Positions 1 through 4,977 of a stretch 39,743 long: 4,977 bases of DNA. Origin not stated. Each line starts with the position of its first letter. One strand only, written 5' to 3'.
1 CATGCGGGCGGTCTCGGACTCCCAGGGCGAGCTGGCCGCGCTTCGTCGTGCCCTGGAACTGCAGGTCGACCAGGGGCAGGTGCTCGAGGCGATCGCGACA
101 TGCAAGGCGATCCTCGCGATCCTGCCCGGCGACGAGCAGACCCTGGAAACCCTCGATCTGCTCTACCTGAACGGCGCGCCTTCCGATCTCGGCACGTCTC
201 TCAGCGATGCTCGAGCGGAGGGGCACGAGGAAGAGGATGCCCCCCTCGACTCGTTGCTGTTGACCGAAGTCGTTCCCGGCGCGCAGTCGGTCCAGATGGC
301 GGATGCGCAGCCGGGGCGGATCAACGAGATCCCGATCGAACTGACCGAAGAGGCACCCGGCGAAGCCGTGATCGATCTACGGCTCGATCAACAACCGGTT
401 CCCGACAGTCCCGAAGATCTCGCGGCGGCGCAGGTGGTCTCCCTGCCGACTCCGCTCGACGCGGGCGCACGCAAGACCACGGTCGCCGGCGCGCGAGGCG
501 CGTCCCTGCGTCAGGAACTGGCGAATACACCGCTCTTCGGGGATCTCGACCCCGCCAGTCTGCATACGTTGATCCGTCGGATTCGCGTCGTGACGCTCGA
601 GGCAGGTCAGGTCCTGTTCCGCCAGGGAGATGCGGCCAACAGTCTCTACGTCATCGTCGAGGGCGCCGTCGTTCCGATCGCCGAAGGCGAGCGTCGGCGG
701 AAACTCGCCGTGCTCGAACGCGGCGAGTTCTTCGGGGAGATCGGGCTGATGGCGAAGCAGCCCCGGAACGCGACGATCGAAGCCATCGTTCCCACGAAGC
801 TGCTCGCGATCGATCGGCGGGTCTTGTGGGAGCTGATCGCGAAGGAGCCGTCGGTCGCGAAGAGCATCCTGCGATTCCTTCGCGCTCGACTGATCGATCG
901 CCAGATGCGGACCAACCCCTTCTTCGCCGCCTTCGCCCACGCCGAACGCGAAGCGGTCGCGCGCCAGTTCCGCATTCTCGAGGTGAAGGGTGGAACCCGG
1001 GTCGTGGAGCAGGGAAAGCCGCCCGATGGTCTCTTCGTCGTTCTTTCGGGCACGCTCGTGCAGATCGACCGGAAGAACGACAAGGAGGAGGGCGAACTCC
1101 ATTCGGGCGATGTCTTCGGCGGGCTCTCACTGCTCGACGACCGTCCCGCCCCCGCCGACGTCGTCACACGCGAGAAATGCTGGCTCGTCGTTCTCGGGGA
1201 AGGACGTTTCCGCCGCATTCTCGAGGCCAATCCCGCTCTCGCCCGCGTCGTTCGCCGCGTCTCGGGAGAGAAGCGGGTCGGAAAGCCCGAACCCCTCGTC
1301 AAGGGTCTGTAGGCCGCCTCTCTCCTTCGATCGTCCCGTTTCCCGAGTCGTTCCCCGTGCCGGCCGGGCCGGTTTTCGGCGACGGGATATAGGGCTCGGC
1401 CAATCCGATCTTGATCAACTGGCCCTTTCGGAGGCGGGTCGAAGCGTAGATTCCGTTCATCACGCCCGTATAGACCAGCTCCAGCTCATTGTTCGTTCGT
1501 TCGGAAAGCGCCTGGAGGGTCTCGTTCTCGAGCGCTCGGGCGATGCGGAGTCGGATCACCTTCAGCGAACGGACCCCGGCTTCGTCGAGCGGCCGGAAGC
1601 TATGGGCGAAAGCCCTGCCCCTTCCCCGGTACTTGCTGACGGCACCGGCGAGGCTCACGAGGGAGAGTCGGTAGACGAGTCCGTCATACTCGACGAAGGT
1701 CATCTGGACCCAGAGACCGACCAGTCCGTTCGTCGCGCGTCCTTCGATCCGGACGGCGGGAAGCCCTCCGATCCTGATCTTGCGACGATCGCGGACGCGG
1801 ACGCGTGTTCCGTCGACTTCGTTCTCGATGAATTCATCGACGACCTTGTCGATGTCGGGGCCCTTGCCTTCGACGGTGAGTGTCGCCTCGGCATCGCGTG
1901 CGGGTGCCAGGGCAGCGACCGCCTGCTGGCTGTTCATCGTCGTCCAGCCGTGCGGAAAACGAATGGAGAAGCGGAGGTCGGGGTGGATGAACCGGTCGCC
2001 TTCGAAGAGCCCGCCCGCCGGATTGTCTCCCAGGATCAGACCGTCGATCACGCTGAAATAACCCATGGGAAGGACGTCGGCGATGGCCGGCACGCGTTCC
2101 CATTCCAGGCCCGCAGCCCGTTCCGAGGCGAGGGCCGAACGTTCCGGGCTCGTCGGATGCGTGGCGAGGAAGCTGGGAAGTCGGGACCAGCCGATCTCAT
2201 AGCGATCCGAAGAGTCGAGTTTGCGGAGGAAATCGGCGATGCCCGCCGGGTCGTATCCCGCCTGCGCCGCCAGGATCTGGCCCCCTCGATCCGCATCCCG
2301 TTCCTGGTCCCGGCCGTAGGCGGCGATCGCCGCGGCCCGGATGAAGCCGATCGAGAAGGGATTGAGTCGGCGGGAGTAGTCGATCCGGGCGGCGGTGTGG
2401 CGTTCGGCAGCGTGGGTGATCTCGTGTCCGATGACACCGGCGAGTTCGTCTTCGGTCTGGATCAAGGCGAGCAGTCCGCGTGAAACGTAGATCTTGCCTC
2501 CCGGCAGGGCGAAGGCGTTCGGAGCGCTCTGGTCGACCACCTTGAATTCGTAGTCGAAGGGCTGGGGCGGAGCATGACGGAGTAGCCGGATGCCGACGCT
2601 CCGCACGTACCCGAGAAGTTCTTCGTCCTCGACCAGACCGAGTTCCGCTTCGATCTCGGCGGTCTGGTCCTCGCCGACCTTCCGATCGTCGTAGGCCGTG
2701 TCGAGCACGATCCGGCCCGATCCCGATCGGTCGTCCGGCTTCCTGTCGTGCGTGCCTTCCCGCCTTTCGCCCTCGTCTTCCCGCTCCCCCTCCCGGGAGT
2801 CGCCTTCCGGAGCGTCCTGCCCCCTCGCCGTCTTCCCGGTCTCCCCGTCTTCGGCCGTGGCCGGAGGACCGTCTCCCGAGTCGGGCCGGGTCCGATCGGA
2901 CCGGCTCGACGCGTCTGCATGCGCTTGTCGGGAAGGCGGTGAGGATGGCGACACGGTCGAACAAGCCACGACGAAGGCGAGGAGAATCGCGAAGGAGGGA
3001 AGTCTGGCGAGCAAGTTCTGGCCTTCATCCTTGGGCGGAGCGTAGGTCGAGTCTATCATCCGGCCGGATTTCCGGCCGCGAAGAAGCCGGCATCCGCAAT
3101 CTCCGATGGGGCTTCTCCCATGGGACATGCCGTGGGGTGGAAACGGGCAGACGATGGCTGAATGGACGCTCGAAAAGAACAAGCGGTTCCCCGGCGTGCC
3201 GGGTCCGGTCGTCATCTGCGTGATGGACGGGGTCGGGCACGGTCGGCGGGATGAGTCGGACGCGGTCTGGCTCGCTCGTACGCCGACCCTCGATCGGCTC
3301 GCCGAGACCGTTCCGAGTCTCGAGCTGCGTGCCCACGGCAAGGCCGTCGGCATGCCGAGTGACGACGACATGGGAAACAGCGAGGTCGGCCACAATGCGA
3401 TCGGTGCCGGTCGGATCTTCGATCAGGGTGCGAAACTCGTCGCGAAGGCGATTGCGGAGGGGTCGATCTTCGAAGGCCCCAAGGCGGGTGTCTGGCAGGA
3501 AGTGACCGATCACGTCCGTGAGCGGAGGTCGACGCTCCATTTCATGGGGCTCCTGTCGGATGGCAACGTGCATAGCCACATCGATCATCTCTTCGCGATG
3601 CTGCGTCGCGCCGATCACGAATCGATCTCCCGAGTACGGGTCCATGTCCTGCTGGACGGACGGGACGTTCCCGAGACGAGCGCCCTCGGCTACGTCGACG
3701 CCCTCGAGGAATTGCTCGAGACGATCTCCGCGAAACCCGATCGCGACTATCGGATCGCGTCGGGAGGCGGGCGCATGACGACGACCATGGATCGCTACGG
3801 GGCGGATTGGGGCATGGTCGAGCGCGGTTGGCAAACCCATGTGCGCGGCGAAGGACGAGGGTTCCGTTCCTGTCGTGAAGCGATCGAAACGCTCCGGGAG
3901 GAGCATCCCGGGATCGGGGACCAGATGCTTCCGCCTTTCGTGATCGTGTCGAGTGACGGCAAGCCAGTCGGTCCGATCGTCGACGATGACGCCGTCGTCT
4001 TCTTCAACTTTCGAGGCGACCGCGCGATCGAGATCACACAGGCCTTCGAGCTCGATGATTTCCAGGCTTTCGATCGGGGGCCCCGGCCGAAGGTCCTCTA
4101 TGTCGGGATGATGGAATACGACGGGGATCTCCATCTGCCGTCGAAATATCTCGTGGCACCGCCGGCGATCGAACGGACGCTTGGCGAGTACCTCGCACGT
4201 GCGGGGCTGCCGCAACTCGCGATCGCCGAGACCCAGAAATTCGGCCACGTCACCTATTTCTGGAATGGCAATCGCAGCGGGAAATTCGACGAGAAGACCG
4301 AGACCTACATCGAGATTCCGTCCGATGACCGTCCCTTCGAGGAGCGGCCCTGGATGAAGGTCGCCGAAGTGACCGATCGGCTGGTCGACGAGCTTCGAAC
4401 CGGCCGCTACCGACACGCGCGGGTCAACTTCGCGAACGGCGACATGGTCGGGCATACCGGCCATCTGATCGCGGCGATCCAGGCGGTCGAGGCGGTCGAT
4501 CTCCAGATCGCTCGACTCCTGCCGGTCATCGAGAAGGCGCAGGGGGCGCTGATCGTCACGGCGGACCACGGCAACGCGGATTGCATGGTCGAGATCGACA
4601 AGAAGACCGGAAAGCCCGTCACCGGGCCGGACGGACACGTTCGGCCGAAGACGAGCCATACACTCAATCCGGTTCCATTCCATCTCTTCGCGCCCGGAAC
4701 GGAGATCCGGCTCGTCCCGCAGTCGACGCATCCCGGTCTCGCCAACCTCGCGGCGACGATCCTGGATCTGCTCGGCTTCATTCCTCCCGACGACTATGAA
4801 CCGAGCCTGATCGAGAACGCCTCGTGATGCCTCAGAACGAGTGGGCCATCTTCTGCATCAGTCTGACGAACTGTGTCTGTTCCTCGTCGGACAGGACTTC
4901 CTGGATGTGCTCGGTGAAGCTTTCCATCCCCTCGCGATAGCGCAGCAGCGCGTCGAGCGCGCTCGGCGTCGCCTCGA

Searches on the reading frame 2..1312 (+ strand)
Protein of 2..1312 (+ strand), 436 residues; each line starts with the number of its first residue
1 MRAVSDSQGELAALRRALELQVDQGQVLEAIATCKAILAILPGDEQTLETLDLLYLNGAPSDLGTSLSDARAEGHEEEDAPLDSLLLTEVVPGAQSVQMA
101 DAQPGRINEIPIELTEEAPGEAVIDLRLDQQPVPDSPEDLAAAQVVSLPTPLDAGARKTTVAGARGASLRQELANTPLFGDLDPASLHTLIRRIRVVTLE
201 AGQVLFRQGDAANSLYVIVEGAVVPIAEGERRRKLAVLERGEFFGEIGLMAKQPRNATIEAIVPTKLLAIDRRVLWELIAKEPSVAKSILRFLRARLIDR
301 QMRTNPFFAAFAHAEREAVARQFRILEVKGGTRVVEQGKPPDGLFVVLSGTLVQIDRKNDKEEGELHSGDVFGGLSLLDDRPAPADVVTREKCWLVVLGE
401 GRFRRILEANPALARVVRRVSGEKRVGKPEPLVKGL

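Call 41: search_protein_families(library=pfam, proteins=[window:2-1312:+])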
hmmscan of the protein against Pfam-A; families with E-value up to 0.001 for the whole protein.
window:2-1312:+ (436 aa): 1 family
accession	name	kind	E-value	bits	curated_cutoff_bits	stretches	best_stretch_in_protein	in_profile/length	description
PF00027.35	cNMP_binding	-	2.1e-39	133.8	27.5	2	197-281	2-88/89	Cyclic nucleotide-binding domain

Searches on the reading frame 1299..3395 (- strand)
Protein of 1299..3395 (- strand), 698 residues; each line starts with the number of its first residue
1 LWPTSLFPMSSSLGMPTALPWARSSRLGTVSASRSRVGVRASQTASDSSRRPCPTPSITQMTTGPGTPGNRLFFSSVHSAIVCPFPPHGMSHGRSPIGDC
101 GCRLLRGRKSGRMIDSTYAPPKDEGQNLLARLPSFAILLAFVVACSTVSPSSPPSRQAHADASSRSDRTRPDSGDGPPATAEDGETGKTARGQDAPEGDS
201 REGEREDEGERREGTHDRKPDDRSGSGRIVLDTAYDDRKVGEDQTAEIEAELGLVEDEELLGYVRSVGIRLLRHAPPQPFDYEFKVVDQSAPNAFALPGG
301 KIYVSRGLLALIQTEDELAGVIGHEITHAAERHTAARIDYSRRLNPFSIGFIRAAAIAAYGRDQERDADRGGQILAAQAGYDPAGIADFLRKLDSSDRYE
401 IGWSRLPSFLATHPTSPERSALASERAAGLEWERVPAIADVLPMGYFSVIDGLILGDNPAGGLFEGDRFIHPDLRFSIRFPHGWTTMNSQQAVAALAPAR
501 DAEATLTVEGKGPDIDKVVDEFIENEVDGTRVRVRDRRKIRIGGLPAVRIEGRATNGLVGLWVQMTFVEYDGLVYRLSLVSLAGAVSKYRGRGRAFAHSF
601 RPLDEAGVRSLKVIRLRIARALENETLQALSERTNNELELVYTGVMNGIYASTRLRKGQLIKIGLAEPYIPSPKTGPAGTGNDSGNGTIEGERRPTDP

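Call 41: search_protein_families(library=pfam, proteins=[window:1299-3395:-])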
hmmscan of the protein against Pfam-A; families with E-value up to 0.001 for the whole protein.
window:1299-3395:- (698 aa): 1 family
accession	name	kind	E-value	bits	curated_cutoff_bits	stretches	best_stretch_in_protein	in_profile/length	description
PF01435.24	Peptidase_M48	-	9.1e-27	94.5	20.3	2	275-356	18-103/186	Peptidase family M48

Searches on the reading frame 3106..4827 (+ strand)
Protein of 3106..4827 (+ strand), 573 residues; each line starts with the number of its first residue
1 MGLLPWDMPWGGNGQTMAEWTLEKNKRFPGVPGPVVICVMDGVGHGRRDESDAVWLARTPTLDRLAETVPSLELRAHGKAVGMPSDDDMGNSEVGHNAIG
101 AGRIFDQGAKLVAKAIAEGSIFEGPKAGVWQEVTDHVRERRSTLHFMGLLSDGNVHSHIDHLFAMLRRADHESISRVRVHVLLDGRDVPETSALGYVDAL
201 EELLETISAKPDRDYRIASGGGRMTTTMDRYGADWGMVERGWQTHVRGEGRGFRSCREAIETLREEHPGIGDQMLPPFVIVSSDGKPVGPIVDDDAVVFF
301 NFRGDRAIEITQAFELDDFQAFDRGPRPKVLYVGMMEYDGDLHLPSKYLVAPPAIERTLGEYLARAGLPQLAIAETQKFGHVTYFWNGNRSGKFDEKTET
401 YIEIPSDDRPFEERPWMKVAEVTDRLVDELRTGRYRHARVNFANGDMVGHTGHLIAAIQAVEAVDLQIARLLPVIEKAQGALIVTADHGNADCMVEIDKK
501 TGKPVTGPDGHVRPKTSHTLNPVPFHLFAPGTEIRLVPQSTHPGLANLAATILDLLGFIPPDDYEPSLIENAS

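Call 41: search_protein_families(library=pfam, proteins=[window:3106-4827:+])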
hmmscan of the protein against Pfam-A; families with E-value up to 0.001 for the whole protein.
window:3106-4827:+ (573 aa): 3 families
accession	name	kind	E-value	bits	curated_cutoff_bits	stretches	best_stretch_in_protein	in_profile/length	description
PF01676.23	Metalloenzyme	-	6.3e-67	226.2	24.3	1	34-558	2-250/252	Metalloenzyme superfamily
PF06415.18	iPGM_N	-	1.1e-63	215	27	1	112-339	1-216/217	BPG-independent PGAM N-terminus (iPGM_N)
PF01663.27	Phosphodiest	-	4.3e-05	23.7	23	1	374-493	97-224/342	Type I phosphodiesterase / nucleotide pyrophosphatase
